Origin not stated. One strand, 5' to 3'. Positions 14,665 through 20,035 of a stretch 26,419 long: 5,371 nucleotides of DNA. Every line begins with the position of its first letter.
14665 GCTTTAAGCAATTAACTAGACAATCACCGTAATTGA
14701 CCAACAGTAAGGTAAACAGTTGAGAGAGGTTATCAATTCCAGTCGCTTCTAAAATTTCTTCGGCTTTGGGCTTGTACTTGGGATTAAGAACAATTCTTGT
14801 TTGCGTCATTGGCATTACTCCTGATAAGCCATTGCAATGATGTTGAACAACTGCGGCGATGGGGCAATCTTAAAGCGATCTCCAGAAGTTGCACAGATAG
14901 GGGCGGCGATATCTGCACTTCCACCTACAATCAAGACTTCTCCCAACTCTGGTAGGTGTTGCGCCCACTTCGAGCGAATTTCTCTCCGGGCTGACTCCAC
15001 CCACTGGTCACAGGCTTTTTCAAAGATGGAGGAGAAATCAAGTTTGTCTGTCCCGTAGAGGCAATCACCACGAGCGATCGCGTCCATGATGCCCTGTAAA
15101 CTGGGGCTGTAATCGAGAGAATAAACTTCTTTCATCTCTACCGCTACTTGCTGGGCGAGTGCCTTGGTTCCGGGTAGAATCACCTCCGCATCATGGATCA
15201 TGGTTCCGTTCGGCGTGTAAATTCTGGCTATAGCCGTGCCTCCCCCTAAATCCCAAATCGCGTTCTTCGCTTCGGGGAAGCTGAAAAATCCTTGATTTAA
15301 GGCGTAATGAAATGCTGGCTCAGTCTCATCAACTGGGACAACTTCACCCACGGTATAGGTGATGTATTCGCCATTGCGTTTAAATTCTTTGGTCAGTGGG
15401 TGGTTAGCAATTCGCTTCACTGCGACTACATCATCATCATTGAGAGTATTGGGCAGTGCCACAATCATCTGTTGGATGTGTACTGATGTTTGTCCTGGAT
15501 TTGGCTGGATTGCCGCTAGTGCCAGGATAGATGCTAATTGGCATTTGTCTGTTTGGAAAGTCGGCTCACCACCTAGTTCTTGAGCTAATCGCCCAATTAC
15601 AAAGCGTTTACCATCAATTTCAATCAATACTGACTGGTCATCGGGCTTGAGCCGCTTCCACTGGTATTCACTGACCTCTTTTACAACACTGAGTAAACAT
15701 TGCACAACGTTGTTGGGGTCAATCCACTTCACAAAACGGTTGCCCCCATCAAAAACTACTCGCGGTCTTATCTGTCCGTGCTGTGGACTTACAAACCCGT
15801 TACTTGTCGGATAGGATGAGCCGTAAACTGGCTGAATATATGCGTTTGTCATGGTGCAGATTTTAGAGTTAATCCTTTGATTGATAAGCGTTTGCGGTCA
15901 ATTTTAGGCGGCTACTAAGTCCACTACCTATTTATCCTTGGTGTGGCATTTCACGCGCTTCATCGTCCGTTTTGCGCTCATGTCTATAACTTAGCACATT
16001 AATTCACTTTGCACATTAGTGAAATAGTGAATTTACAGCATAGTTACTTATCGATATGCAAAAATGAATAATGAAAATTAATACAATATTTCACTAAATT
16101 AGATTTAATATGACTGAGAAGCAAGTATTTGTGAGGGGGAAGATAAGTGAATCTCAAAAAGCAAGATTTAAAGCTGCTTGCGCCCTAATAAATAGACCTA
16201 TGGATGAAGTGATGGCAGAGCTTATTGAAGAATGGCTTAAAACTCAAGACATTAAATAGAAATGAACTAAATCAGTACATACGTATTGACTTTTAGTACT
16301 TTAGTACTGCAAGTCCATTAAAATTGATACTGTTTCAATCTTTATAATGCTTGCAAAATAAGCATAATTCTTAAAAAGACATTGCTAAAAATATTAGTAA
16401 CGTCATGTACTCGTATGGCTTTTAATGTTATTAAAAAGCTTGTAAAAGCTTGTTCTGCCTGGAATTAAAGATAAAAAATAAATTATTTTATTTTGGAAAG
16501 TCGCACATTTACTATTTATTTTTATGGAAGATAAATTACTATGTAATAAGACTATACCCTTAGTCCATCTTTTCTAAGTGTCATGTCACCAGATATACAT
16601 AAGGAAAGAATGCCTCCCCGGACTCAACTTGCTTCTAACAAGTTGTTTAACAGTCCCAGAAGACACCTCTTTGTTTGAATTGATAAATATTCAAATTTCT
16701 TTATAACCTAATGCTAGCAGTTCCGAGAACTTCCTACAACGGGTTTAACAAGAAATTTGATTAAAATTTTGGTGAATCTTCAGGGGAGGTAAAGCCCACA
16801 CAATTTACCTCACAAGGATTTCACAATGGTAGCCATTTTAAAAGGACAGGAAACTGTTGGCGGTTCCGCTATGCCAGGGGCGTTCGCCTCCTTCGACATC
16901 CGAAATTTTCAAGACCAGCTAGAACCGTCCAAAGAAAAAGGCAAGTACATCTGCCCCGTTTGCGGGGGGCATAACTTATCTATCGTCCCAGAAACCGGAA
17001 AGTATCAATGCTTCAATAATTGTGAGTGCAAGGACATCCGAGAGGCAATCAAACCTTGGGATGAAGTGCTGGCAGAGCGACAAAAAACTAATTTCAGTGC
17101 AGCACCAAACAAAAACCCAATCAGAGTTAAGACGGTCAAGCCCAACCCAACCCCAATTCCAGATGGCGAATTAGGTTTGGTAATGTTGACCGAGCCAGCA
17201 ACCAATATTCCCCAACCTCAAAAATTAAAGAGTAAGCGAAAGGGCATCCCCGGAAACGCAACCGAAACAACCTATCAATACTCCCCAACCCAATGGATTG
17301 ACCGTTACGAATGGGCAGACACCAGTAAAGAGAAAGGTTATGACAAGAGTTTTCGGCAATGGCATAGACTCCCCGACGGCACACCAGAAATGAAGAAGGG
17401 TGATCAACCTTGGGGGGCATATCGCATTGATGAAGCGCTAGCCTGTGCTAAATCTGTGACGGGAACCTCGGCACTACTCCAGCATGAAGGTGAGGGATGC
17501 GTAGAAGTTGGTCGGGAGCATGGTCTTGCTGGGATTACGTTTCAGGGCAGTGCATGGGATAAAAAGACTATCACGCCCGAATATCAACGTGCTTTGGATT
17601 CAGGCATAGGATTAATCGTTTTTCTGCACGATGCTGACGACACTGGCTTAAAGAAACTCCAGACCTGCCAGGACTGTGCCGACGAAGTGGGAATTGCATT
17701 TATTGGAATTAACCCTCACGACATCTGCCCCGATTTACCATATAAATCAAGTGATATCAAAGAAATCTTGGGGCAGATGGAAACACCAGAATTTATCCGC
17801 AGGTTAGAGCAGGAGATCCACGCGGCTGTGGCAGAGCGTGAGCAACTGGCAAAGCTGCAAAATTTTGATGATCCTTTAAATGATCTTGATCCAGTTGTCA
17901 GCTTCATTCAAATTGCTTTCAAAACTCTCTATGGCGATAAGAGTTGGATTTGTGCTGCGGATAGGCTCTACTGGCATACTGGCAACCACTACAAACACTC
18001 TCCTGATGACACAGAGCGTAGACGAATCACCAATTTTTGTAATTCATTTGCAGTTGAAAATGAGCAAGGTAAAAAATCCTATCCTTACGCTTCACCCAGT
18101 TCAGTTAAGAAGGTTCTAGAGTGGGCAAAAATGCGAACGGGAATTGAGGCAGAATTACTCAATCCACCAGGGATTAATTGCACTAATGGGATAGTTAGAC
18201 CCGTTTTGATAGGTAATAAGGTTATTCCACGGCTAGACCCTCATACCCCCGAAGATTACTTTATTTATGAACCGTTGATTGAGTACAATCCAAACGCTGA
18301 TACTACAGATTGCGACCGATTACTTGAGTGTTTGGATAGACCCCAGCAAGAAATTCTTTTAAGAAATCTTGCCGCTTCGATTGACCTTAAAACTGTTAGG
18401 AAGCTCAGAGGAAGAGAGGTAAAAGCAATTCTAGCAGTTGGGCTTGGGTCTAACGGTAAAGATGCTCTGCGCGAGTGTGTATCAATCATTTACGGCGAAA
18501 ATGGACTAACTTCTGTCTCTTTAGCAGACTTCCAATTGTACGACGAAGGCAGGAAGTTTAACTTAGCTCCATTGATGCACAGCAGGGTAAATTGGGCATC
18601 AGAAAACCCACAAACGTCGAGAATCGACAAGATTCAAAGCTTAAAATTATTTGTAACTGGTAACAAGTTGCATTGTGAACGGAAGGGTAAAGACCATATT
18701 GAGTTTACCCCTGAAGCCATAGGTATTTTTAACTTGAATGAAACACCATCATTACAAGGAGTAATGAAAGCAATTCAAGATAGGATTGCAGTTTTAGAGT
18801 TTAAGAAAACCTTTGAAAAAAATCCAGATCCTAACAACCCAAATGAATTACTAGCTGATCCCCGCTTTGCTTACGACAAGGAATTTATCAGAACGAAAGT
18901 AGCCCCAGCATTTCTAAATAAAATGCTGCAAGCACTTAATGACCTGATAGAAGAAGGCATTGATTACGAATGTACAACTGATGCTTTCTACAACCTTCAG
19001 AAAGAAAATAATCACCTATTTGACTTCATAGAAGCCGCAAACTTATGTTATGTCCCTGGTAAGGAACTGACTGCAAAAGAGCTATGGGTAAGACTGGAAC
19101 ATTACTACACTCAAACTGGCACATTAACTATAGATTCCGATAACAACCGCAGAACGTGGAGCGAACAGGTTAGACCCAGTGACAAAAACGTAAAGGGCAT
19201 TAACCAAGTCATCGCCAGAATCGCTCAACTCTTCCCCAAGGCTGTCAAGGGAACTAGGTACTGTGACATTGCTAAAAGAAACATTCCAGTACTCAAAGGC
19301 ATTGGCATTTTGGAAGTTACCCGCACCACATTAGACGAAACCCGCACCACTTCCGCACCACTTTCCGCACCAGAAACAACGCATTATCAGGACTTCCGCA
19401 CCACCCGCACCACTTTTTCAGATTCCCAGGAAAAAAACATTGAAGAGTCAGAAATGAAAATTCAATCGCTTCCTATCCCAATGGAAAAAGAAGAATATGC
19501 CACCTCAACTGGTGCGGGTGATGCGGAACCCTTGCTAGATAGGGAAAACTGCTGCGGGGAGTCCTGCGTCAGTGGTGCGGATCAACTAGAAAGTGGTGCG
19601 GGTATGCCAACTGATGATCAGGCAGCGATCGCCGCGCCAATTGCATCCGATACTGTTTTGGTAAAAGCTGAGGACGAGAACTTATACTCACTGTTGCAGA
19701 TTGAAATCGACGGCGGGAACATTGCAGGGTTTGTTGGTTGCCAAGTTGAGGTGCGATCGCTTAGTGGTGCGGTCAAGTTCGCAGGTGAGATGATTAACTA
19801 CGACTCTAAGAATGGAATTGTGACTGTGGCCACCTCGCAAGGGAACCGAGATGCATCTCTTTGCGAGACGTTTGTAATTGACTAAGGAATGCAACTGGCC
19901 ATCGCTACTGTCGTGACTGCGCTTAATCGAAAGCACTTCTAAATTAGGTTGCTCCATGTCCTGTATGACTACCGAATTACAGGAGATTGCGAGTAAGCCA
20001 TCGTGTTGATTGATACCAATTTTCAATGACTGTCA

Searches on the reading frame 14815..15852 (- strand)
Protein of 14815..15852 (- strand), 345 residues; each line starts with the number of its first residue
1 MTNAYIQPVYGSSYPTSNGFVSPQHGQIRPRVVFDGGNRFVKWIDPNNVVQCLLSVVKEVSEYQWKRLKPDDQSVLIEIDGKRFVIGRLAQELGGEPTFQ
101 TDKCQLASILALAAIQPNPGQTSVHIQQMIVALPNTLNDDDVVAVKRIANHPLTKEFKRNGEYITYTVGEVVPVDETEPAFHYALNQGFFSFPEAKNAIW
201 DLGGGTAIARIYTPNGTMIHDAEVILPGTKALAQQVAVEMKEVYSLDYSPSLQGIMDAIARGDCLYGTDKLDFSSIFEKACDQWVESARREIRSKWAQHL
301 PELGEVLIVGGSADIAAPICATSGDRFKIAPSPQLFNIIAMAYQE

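Call 6: search_protein_families(library=pfam, proteins=[window:14815-15852:-], max_evalue=0.01)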
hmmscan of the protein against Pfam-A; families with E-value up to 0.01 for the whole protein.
window:14815-15852:- (345 aa): 1 family
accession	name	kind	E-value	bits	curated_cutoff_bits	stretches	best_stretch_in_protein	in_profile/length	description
PF17989.7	ALP_N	-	0.0002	22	26.3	1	35-162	3-131/148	Actin like proteins N terminal domain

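Call 13: search_protein_families(library=ncbifam, proteins=[window:14815-15852:-], max_evalue=0.01)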
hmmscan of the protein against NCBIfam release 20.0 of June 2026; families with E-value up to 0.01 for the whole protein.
window:14815-15852:- (345 aa): 1 family
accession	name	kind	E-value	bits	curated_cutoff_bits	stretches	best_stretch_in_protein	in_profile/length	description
NF010498.0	PRK13917.1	equivalog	0.0084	15.4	417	0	184-337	171-326/344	plasmid segregation protein ParM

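Call 68: search_protein_families(library=padloc, proteins=[window:14815-15852:-], max_evalue=0.01)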
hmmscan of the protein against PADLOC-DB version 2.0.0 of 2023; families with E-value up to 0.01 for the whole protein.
window:14815-15852:- (345 aa): 0 families

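Call 69: search_protein_families(library=phrogs, proteins=[window:14815-15852:-], max_evalue=0.01)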
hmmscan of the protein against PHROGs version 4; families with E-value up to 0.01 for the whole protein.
window:14815-15852:- (345 aa): 1 family
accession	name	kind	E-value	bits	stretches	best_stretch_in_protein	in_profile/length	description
phrog_691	-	DNA, RNA and nucleotide metabolism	2.9e-16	60.6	1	33-337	7-314/329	partition protein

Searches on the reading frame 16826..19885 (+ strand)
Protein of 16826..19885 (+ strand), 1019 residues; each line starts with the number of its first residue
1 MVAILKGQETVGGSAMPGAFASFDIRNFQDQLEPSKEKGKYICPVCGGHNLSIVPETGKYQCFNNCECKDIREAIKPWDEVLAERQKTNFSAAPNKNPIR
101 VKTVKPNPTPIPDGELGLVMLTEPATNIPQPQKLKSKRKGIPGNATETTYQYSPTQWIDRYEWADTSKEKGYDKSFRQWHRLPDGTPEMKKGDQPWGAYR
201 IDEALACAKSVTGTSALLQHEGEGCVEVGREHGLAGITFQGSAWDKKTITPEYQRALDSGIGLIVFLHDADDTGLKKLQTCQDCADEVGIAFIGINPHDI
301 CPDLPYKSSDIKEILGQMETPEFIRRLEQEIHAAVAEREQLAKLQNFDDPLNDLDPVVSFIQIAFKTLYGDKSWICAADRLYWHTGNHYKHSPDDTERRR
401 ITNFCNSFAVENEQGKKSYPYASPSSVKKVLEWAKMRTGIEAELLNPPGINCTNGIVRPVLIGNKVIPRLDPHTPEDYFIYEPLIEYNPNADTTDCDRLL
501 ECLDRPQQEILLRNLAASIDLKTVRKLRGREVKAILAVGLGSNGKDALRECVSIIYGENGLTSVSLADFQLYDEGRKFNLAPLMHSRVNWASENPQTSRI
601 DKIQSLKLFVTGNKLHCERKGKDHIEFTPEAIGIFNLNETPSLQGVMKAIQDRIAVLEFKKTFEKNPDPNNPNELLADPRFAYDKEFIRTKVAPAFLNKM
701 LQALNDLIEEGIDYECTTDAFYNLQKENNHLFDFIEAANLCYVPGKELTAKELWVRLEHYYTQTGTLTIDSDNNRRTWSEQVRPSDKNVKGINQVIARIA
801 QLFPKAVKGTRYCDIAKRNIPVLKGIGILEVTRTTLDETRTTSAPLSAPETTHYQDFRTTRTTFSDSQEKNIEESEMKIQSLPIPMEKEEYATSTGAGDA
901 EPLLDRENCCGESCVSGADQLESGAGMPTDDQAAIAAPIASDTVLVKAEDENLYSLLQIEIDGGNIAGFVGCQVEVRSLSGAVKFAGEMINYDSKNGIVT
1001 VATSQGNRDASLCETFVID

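Call 6: search_protein_families(library=pfam, proteins=[window:16826-19885:+], max_evalue=0.01)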
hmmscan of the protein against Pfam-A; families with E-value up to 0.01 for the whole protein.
window:16826-19885:+ (1019 aa): 2 families
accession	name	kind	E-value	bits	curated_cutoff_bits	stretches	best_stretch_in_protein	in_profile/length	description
PF08706.16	D5_N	-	1.1e-09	39.2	22.4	1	364-502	3-142/145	D5 N terminal like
PF19263.5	DUF5906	-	7.1e-09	36.8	27.6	1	538-642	2-104/114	Family of unknown function (DUF5906)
